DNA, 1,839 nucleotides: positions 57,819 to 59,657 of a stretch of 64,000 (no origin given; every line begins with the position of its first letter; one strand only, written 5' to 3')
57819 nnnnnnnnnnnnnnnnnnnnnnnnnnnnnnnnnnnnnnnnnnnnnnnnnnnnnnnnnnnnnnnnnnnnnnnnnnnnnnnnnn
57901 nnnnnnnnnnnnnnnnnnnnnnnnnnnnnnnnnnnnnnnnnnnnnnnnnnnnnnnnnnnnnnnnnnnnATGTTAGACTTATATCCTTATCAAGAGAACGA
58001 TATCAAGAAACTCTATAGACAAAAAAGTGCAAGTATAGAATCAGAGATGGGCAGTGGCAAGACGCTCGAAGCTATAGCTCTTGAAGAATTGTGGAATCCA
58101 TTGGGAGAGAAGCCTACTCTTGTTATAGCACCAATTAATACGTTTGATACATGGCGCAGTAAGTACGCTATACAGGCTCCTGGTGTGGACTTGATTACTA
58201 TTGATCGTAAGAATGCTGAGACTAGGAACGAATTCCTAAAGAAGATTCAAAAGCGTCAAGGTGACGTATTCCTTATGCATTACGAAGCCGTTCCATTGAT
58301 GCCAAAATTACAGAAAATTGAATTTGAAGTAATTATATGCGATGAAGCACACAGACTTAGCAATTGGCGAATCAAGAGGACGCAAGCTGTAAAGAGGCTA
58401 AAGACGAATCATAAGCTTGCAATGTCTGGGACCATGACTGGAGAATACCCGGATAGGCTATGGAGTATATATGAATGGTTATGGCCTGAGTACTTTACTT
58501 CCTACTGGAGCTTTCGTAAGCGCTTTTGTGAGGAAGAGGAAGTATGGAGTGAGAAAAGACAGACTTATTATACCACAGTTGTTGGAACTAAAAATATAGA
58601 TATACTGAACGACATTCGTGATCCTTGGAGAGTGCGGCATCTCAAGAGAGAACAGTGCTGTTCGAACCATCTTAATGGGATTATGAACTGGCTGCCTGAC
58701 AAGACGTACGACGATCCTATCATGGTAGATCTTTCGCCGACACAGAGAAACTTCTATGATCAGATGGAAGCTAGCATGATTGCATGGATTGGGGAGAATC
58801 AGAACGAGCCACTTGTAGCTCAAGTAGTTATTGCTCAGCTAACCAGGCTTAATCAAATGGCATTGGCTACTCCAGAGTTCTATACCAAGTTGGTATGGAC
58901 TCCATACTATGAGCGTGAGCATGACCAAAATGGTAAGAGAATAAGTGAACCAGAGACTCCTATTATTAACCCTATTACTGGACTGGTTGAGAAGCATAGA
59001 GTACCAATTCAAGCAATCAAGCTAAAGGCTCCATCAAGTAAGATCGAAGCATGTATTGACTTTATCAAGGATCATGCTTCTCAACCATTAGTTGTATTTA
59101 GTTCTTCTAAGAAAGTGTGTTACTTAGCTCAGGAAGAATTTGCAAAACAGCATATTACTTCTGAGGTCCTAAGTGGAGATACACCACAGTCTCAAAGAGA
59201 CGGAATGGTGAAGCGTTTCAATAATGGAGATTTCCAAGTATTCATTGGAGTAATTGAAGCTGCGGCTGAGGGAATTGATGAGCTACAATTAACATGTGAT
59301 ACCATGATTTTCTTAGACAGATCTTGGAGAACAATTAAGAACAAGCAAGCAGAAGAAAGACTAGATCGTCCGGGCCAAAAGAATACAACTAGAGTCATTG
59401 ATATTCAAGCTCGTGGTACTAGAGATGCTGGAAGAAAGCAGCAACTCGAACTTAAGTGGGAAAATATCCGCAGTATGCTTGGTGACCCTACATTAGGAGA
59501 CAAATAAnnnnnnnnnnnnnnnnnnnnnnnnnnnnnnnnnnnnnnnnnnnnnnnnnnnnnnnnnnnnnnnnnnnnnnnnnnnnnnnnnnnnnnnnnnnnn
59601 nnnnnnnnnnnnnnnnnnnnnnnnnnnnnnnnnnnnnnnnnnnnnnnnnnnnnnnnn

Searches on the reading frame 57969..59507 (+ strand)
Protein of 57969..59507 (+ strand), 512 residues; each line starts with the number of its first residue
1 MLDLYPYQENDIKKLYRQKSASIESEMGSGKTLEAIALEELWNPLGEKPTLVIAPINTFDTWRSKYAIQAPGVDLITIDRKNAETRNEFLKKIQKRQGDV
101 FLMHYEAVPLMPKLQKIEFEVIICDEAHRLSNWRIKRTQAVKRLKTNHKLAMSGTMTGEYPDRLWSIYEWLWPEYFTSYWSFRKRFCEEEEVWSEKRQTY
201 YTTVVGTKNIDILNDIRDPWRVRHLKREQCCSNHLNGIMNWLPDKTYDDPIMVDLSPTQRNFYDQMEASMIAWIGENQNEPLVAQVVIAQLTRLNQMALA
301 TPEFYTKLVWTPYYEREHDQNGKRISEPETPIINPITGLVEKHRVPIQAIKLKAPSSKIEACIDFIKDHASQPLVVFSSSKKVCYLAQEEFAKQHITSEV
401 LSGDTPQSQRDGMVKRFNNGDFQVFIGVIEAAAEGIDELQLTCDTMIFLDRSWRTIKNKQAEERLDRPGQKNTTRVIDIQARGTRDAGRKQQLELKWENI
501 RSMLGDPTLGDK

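Call 77: search_protein_families(library=pfam, proteins=[window:57969-59507:+], max_evalue=0.001)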
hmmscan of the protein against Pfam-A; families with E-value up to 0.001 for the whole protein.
window:57969-59507:+ (512 aa): 4 families
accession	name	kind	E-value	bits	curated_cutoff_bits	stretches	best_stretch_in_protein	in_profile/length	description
PF00176.29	SNF2-rel_dom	-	2.8e-26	92.7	24.9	1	25-296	24-283/290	SNF2-related domain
PF00271.37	Helicase_C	-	2.4e-12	47.5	23.5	1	358-469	2-110/110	Helicase conserved C-terminal domain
PF04851.21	ResIII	-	4e-11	43.5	22.5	1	3-156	3-162/164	Type III restriction enzyme, res subunit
PF00270.35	DEAD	-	8.7e-10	39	26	1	5-160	1-163/167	DEAD/DEAH box helicase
